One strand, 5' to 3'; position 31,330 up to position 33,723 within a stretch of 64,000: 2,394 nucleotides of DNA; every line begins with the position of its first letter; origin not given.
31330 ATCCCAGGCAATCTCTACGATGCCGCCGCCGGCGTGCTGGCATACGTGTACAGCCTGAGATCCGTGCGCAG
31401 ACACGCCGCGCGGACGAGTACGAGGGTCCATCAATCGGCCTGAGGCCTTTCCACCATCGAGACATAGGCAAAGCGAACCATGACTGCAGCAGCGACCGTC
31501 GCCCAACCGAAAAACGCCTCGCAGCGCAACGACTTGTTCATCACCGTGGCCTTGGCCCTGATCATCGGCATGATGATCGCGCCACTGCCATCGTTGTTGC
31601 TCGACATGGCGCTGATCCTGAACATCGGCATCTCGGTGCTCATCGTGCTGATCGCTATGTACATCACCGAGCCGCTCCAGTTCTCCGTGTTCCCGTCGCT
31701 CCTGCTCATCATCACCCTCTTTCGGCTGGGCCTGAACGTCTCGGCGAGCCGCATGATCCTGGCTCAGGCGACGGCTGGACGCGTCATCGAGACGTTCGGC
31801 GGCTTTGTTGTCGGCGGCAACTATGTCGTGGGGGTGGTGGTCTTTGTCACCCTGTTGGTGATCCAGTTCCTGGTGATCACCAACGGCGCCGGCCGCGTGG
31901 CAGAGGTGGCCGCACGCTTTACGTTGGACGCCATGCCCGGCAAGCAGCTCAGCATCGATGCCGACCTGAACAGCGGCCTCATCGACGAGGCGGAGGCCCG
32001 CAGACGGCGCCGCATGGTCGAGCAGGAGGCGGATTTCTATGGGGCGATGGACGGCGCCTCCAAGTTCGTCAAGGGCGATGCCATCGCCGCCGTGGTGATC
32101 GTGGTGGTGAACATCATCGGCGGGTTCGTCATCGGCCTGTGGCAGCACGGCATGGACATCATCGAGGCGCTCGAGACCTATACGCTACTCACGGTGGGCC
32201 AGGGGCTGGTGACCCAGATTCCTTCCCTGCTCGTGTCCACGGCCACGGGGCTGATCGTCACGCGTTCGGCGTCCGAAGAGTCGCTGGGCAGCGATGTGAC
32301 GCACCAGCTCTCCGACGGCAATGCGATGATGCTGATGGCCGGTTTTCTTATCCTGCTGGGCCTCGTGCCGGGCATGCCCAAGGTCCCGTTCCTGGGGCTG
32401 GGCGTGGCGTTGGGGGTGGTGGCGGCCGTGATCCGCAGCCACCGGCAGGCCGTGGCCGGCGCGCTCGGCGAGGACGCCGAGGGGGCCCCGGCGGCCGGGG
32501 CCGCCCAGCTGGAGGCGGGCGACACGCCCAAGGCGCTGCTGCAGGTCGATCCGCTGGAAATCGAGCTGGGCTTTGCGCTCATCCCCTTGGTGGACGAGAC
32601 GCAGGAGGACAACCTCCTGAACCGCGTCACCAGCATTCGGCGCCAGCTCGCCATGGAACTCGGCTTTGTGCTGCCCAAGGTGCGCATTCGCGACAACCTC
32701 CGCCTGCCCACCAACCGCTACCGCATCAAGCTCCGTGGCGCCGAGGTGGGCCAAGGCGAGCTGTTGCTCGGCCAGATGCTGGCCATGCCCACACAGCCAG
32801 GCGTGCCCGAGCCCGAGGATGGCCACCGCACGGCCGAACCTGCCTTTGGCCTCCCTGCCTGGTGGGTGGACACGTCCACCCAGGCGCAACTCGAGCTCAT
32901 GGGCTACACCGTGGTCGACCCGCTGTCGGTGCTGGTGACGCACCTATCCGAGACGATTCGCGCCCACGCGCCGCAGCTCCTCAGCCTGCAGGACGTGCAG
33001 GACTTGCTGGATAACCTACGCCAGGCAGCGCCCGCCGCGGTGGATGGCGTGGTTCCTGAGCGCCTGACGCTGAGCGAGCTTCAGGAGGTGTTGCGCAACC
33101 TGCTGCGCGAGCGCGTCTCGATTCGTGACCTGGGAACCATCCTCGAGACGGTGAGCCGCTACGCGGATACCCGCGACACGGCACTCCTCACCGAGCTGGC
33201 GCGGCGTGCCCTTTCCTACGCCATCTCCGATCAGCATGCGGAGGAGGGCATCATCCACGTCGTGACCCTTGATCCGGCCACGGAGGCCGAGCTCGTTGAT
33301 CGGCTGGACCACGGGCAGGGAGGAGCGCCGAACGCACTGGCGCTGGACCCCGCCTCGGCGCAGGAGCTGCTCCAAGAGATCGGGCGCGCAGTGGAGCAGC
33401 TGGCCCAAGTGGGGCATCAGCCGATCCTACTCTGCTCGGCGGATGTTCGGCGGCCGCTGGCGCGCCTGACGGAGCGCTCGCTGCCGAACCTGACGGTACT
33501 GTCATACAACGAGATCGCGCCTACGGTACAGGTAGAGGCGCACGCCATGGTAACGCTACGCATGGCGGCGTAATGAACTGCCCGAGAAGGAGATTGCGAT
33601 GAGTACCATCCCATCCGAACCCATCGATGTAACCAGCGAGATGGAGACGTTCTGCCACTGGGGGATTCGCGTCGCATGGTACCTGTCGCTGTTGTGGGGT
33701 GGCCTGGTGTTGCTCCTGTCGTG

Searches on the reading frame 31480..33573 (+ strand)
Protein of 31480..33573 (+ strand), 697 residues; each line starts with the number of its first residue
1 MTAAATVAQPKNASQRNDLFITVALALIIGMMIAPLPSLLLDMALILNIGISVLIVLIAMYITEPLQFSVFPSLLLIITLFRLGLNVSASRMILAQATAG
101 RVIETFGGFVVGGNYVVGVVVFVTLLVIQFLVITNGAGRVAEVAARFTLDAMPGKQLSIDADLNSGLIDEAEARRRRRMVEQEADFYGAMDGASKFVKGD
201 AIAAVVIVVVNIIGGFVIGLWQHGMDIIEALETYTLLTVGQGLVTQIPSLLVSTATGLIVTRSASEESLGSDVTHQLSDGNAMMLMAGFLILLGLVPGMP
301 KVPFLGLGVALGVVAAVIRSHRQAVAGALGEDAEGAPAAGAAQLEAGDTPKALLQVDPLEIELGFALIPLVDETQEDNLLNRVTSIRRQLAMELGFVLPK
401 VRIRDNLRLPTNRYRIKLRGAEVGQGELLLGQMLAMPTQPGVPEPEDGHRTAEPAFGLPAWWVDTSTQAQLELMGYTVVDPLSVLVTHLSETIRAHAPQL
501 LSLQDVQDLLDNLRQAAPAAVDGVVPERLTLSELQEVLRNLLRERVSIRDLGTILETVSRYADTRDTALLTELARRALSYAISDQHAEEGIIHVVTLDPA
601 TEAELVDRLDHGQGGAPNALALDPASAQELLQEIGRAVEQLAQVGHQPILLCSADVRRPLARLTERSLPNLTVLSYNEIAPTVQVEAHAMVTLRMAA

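Call 24: find_related_loci(query=window:31480-33573:+, collection=genome_contigs, flank=8000)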
Query window:31480-33573:+ (697 aa) in genome_contigs; peptide patterns used: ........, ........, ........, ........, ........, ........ (x = any residue, [..] = any of these).
599 stretches matched a pattern (row limit reached: there are more); 574 encode a relative of the query (tblastn E <= 1e-3); the best 80 are kept; 80 distinct loci.
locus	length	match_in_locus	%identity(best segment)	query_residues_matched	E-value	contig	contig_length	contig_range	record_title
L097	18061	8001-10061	86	9-694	0e+0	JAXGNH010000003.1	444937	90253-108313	MAG: Anaerolineae bacterium isolate AnMBR.bin251 bin251_3, whole genome shotgun sequence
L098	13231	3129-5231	50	1-693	0e+0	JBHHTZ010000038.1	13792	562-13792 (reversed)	MAG: Anaerolineae bacterium isolate S.6.sp3_bin.4 NODE_665_length_13792_cov_9.218607, whole genome shotgun sequence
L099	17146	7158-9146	54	35-693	0e+0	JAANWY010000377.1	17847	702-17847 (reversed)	MAG: Anaerolineales bacterium isolate SuakinDeep_MAG45_1 MAG451_377, whole genome shotgun sequence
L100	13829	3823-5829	56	15-691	0e+0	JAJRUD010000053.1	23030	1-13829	MAG: Chloroflexota bacterium isolate Dive96_bin10.148 k141_1150718, whole genome shotgun sequence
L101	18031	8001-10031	54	16-693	0e+0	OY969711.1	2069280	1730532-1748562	MAG: uncultured Chloroflexia bacterium isolate MFD09730.bin.c.1 genome assembly, chromosome: 1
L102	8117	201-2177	47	29-693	0e+0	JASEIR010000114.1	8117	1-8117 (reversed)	MAG: Actinomycetota bacterium isolate Yes71-11 NODE_114_length_8117_cov_4.324857, whole genome shotgun sequence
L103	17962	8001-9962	48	35-693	0e+0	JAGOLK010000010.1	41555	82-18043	MAG: Clostridia bacterium isolate Go_SlDig_bin_83 Go_SlDig_2460_length_41555_cov_45.293521, whole genome shotgun sequenc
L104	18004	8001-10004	47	21-693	0e+0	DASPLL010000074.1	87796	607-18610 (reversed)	MAG TPA_asm: Clostridia bacterium isolate SMAG_U12063 k141_261811, whole genome shotgun sequence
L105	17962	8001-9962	48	35-693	0e+0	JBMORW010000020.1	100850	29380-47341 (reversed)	MAG: Bacillota bacterium isolate Betzabe_MAG190 MAG190_20, whole genome shotgun sequence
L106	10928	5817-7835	46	16-693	0e+0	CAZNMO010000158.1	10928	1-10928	MAG TPA_asm: uncultured Clostridiaceae bacterium isolate binchicken_co158_98 genome assembly, contig: NODE_5175_length_1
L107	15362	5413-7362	48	38-693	0e+0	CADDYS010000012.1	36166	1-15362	unidentified bacterium isolate 10 genome assembly, contig: NODE_630_length_36166_cov_20.684425, whole genome shotgun seq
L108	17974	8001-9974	47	31-693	0e+0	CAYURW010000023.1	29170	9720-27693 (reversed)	MAG TPA_asm: uncultured Clostridiaceae bacterium isolate SRP192927_co1_996 genome assembly, contig: NODE_2783_length_291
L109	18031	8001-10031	51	8-691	0e+0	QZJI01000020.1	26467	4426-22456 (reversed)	MAG: Dehalococcoidia bacterium isolate SURF_43 Ga0104751_1002751, whole genome shotgun sequence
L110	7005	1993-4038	50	14-697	0e+0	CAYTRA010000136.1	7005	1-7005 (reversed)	MAG TPA_asm: uncultured Dehalococcoidaceae bacterium isolate SRP263527_co1_137 genome assembly, contig: NODE_9635_length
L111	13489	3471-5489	52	15-694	0e+0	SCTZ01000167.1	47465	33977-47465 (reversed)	MAG: Chloroflexota bacterium isolate FW602_bin.16 FW602_bin.16-88535, whole genome shotgun sequence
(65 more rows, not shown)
